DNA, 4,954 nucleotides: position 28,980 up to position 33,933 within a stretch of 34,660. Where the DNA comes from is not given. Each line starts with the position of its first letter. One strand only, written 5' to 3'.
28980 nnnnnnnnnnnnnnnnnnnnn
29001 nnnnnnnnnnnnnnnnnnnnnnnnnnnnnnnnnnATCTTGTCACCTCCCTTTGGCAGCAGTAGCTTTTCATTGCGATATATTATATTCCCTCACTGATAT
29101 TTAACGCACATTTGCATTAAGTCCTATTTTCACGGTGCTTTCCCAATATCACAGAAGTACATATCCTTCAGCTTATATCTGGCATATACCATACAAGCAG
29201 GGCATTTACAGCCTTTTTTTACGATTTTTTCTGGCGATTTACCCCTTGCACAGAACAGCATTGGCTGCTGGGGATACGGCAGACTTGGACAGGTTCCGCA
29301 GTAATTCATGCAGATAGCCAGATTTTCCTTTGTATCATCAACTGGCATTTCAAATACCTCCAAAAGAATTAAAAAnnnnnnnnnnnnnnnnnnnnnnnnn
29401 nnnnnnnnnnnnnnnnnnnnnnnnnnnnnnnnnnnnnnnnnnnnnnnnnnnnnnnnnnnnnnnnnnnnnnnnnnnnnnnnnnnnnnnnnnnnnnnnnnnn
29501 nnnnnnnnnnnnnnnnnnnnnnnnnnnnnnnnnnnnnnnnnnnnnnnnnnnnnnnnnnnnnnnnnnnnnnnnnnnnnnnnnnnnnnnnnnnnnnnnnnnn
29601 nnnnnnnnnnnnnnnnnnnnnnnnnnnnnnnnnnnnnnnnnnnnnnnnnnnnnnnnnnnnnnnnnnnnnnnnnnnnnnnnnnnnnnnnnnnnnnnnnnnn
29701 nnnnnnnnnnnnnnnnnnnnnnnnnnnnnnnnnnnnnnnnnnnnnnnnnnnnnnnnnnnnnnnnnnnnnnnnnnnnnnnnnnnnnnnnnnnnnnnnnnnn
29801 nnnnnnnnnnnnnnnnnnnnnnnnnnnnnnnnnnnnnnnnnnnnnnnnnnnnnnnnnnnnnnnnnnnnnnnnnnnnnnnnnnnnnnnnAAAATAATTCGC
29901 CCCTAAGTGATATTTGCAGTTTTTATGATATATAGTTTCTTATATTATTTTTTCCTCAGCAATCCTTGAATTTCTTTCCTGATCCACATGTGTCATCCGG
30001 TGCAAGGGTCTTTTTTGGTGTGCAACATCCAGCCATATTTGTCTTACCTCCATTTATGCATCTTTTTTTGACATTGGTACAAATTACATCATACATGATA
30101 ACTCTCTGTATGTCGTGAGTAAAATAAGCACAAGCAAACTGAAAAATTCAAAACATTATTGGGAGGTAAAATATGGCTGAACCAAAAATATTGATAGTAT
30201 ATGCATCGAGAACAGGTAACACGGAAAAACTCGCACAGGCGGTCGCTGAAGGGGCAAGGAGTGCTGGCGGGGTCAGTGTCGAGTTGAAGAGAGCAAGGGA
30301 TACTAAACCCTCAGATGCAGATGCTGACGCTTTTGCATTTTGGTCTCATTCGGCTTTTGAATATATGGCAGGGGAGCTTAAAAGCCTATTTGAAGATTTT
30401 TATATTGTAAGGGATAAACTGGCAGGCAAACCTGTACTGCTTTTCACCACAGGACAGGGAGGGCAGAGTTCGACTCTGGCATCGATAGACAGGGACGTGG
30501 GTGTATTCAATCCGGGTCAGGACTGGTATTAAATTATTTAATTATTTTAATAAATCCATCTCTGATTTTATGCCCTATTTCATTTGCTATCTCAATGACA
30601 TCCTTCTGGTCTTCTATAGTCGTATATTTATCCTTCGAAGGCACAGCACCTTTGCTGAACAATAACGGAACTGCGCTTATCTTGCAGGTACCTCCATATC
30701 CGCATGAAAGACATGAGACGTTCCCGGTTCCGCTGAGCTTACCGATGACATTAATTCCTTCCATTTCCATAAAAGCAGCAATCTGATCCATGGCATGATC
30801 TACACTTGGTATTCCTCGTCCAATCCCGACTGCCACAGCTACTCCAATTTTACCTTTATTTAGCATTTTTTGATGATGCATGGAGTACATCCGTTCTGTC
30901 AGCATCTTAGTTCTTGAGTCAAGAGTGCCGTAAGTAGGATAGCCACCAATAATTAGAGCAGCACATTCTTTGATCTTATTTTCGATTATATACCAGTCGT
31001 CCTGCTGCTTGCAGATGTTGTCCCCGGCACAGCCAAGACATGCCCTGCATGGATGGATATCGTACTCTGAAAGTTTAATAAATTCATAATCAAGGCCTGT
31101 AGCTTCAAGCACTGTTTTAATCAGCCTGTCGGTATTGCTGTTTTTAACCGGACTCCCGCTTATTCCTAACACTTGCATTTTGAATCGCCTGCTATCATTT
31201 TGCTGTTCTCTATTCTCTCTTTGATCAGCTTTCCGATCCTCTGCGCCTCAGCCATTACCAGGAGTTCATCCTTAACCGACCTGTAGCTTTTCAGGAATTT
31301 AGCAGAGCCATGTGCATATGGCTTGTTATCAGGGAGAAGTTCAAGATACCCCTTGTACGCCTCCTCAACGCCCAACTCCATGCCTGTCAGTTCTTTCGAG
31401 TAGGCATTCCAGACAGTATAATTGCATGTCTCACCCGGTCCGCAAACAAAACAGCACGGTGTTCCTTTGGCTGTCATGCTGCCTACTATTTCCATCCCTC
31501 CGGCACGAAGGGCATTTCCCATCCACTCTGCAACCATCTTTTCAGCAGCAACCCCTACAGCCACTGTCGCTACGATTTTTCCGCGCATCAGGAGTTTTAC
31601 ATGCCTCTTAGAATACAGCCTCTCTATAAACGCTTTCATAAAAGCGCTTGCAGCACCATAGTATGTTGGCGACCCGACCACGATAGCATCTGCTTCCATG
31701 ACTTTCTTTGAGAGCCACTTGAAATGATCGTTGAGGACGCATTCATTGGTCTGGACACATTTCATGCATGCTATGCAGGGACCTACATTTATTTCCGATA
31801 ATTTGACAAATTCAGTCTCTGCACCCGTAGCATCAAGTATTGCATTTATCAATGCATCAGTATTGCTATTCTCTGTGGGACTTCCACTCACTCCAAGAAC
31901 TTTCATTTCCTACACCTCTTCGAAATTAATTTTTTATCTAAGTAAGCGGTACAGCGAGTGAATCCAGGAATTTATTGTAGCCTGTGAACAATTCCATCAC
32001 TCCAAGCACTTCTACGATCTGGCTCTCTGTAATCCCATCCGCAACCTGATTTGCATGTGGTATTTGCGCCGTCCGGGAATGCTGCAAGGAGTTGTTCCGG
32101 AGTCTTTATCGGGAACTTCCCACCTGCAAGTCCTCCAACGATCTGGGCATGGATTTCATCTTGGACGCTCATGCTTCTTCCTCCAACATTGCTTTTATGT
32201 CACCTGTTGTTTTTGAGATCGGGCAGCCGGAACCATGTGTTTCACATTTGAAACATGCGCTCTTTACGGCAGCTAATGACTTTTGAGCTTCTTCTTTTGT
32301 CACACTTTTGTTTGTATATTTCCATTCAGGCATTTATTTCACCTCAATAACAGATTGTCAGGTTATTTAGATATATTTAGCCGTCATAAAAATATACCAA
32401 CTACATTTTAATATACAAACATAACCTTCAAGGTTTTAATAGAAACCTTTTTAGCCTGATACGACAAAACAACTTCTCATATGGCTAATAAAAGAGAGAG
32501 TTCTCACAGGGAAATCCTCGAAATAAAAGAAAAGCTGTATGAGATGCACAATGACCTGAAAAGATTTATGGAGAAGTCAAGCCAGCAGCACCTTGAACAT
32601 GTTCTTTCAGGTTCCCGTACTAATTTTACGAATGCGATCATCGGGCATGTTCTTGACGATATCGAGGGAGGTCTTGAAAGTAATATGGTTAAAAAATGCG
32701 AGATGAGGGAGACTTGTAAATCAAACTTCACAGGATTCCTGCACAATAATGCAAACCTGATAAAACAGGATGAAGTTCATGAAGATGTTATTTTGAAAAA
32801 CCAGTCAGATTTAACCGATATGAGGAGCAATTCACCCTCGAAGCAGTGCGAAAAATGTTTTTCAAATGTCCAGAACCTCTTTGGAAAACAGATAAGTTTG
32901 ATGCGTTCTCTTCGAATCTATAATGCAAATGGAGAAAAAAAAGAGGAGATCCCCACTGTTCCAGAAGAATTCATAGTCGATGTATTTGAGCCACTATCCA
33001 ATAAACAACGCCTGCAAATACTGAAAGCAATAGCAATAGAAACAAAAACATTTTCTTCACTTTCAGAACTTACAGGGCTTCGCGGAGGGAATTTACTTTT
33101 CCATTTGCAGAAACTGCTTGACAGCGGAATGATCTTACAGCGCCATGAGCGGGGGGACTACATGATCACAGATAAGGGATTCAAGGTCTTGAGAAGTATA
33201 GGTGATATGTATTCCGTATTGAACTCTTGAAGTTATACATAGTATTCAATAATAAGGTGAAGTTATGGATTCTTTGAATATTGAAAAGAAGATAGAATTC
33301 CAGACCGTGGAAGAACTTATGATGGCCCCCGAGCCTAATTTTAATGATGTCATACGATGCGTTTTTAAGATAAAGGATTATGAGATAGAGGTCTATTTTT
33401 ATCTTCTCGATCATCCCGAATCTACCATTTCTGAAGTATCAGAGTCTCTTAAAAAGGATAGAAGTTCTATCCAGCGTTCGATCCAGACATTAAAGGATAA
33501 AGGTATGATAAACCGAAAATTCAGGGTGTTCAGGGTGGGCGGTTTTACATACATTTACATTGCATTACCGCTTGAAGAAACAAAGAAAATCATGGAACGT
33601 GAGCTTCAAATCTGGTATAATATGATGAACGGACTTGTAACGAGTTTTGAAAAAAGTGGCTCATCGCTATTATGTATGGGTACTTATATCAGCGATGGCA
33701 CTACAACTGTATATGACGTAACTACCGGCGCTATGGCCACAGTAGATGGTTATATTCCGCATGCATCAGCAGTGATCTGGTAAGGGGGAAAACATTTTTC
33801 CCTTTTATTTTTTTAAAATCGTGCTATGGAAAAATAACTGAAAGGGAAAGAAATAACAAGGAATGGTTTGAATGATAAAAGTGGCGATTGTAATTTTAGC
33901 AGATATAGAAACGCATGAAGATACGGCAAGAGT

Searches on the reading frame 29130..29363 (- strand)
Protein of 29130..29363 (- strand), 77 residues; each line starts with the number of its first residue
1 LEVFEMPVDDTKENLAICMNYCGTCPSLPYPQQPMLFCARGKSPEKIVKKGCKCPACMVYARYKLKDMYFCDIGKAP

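Call 3: search_protein_families(library=pfam, proteins=[window:29130-29363:-], max_evalue=0.01)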
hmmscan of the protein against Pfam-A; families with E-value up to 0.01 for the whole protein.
window:29130-29363:- (77 aa): 1 family
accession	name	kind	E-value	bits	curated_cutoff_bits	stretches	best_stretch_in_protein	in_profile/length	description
PF10967.13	DUF2769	-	3.4e-14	53.6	22.8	1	18-71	1-56/57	Protein of unknown function (DUF2769)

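Call 46: find_related_loci(query=A4, collection=metagenome_contigs, flank=6000)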
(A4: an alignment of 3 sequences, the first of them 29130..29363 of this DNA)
Query A4 (77 aa) in metagenome_contigs; peptide patterns used: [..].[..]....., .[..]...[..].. (x = any residue, [..] = any of these).
87 stretches matched a pattern; 8 encode a relative of the query (tblastn E <= 1e-3); 8 distinct loci.
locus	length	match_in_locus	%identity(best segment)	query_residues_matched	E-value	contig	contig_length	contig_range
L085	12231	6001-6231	92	1-77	4e-46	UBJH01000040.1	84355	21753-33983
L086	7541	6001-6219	75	5-77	2e-34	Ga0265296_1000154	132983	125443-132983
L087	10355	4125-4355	69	1-77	8e-33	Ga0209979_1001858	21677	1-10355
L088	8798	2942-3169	70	2-77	8e-33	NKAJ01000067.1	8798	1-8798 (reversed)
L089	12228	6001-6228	70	2-77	8e-33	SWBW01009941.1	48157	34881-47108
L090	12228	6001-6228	68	2-77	5e-32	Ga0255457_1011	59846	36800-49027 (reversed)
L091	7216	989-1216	68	2-77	6e-32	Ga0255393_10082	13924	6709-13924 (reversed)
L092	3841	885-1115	68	1-77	2e-31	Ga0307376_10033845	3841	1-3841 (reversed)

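Call 74: search_protein_families(library=ncbifam, proteins=[window:29130-29363:-], max_evalue=0.001)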
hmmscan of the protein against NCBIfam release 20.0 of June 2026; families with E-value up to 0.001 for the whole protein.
window:29130-29363:- (77 aa): 0 families

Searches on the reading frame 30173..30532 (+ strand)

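Call 57: search_protein_families(library=pfam, proteins=[window:30173-30532:+], max_evalue=0.0001)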
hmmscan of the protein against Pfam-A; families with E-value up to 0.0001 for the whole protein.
window:30173-30532:+ (119 aa): 4 families
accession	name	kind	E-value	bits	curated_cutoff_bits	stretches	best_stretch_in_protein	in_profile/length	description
PF00258.30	Flavodoxin_1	-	2.7e-09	37.8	25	1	8-94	1-95/143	Flavodoxin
PF03358.20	FMN_red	-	4.8e-07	29.9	24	0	4-43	1-41/152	NADPH-dependent FMN reductase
PF12641.12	Flavodoxin_3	-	1.8e-06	28.3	27.5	1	7-93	1-76/160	Flavodoxin domain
PF12724.12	Flavodoxin_5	-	3.5e-06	27.8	27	1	7-94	1-84/145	Flavodoxin domain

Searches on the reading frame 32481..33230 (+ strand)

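Call 57: search_protein_families(library=pfam, proteins=[window:32481-33230:+], max_evalue=0.0001)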
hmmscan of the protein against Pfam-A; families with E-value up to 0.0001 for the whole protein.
window:32481-33230:+ (249 aa): 4 families
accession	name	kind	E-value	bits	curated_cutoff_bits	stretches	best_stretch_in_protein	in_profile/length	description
PF24038.1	DUF7347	-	1.6e-07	31.9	27.6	1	167-240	3-77/77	Domain of unknown function (DUF7347)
PF01022.26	HTH_5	-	9.5e-07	29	22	1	175-218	2-45/47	Bacterial regulatory protein, arsR family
PF14947.12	HTH_45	-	4.6e-06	27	25.5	1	179-244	10-73/77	Winged helix-turn-helix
PF12840.13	HTH_20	-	7.4e-06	26.3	27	1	172-219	1-49/51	Helix-turn-helix domain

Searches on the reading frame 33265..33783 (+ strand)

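Call 57: search_protein_families(library=pfam, proteins=[window:33265-33783:+], max_evalue=0.0001)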
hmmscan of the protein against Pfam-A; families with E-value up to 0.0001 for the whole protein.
window:33265-33783:+ (172 aa): 3 families
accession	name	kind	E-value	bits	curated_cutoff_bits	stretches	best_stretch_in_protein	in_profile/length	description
PF01978.25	TrmB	-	3.9e-14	52.7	25.6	1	34-102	4-66/68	Sugar-specific transcriptional regulator TrmB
PF12802.13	MarR_2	-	4e-05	24.1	27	1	45-84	12-52/61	MarR family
PF13412.12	HTH_24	-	4.8e-05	23.3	21.9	1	39-82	4-47/48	Winged helix-turn-helix DNA-binding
